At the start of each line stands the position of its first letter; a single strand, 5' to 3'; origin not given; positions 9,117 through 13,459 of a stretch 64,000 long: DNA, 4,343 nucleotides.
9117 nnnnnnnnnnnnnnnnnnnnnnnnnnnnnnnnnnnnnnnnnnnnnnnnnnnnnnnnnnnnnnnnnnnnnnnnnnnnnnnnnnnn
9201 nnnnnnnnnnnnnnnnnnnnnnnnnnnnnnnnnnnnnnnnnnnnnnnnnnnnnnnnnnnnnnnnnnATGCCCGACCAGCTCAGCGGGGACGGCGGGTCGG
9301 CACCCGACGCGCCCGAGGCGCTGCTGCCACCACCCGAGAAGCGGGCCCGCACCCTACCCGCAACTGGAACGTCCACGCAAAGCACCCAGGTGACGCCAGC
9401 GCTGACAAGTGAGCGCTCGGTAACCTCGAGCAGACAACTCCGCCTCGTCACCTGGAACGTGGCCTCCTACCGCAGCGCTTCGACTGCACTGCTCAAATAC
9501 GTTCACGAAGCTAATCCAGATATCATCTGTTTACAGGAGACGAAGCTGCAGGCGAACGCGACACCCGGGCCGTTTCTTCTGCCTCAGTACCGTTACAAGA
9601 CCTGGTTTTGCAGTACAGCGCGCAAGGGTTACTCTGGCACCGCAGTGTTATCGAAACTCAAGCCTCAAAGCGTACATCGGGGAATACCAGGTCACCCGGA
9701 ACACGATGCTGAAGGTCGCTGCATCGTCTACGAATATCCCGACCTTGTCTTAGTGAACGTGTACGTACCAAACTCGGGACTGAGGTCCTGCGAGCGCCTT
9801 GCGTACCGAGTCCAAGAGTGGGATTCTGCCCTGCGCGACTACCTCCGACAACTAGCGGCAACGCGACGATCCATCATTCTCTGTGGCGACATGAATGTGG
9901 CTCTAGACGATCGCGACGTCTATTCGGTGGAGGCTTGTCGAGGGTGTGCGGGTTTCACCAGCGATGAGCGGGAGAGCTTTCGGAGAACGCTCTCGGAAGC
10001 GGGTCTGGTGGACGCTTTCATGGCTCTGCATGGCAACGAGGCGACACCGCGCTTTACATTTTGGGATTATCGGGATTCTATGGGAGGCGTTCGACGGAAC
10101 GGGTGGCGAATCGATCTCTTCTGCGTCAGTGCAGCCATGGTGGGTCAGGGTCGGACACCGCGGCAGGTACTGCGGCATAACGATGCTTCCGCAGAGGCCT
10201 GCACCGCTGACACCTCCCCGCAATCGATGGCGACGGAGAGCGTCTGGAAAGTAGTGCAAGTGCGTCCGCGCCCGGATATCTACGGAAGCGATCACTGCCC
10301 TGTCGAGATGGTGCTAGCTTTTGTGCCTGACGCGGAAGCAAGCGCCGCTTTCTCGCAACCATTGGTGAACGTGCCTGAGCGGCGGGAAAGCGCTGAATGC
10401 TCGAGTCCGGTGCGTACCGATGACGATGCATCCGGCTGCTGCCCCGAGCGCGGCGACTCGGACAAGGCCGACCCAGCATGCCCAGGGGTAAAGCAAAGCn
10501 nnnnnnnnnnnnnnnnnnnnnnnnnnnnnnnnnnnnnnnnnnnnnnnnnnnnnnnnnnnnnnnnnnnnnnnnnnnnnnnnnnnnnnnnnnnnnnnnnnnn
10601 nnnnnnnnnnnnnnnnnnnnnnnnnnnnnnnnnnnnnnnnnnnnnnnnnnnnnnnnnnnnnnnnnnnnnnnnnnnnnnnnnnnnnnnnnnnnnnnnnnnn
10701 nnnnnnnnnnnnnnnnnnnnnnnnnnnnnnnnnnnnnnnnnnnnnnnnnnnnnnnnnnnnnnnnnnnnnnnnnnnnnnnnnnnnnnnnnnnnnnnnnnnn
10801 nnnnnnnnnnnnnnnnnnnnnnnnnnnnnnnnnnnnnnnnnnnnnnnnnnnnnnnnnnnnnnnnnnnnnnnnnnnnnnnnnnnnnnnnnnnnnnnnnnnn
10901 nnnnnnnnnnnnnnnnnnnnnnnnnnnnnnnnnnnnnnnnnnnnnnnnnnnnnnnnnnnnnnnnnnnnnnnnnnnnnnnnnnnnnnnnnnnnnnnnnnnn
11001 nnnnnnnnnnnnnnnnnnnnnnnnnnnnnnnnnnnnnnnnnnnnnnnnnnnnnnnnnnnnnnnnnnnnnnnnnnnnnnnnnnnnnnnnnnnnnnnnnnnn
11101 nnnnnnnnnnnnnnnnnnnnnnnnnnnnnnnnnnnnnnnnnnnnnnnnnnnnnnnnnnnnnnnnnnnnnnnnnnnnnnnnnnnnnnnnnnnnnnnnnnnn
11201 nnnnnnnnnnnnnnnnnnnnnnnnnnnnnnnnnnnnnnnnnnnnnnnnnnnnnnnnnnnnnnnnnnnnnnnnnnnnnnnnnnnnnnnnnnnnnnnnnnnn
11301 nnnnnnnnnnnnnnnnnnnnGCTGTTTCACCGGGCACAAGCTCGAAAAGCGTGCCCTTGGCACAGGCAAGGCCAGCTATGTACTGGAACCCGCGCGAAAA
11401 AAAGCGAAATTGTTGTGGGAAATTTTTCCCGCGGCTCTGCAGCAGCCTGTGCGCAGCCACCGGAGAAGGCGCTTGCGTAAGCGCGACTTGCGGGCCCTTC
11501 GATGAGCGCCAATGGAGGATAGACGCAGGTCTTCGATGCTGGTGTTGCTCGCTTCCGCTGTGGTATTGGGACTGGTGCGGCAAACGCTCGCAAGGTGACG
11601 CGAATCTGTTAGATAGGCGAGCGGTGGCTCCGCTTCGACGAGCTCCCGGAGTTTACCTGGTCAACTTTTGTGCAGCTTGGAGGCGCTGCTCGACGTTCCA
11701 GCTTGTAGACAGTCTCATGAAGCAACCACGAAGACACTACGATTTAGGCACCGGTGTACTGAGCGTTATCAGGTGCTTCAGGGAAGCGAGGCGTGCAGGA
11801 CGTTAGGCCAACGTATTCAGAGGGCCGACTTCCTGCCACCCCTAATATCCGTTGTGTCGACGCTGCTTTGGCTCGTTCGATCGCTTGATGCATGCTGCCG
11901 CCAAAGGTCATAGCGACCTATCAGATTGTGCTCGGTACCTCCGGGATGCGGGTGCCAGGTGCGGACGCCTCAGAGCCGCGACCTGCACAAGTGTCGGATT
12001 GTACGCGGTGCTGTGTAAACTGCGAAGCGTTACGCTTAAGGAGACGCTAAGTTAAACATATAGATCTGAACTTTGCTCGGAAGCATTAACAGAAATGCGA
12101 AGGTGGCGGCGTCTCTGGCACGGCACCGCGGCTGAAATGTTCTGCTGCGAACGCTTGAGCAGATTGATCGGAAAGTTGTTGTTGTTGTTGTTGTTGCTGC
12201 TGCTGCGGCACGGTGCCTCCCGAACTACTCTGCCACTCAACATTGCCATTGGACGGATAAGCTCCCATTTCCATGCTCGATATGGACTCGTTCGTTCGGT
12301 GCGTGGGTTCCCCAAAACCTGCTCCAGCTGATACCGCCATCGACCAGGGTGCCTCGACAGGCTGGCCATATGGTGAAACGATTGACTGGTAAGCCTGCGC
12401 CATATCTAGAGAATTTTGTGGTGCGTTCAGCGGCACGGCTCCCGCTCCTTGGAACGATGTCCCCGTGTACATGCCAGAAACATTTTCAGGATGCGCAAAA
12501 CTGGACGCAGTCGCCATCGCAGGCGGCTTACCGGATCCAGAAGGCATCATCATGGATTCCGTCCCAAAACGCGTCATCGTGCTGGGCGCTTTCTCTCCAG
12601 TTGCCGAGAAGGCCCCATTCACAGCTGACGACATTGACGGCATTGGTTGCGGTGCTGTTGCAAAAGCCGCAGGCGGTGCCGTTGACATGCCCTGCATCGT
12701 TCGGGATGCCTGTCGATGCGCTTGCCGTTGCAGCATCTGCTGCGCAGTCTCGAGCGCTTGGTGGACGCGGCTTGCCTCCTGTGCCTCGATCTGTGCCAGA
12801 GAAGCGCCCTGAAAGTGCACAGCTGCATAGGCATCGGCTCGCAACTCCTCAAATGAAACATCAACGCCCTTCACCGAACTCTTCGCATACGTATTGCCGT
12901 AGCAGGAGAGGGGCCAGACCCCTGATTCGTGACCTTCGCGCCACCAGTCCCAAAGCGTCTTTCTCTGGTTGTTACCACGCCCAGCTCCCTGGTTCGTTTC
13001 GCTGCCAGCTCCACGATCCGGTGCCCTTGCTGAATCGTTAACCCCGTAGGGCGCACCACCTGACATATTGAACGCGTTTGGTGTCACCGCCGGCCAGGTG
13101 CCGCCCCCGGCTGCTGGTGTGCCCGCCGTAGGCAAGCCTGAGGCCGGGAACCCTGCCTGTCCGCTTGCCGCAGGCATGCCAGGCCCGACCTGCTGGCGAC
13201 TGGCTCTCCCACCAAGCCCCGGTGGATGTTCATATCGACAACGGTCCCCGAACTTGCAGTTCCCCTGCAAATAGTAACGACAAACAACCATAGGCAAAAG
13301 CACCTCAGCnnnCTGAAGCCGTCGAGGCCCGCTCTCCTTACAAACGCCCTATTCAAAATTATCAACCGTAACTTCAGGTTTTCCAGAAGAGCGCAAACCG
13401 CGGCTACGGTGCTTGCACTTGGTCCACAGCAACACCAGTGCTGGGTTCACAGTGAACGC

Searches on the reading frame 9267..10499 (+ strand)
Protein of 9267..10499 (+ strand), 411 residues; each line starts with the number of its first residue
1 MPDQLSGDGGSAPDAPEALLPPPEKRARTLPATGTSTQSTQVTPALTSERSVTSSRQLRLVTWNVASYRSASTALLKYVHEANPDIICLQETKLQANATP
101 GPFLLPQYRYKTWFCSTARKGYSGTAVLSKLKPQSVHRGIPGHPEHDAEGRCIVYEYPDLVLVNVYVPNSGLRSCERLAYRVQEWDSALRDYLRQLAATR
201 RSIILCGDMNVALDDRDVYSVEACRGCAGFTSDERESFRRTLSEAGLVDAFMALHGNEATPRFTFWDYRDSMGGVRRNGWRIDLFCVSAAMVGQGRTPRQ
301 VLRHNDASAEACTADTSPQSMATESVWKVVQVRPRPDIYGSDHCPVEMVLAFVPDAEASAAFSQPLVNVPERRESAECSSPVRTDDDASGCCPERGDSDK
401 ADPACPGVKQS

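Call 56: search_protein_families(library=pfam, proteins=[window:9267-10499:+], max_evalue=0.01)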
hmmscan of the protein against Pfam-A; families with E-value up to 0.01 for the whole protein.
window:9267-10499:+ (411 aa): 2 families
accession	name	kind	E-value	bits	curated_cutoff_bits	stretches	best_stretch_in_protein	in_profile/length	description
PF03372.29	Exo_endo_phos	-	1e-25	91.2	24.5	1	61-343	1-225/225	Endonuclease/Exonuclease/phosphatase family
PF14529.12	Exo_endo_phos_2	-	0.0081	16.5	27.4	0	161-211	2-41/117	Endonuclease-reverse transcriptase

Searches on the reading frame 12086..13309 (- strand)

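Call 56: search_protein_families(library=pfam, proteins=[window:12086-13309:-], max_evalue=0.01)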
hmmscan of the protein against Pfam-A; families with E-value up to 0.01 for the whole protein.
window:12086-13309:- (407 aa): 6 families
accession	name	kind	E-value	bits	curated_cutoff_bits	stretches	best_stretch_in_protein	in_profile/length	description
PF18044.7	zf-CCCH_4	-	8.8e-10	38.5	24.6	1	9-29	2-22/22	CCCH-type zinc finger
PF18345.7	zf_CCCH_4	-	4.3e-07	30.2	29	1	10-28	1-19/19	Zinc finger domain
PF00642.30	zf-CCCH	-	4.8e-07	30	20.5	1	8-30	4-27/27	Zinc finger C-x8-C-x5-C-x3-H type (and similar)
PF14608.12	zf-CCCH_2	-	0.00013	22.8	25.8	1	10-29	2-19/19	RNA-binding, Nab2-type zinc finger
PF25585.1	zf-CCCH_DUS3L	-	0.00098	19.5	30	1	10-28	5-24/32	DUS3L CCCH zinc finger domain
PF25542.1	zf-CCCH_12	-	0.0097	16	27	0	12-29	12-28/30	CCCH zinc finger domain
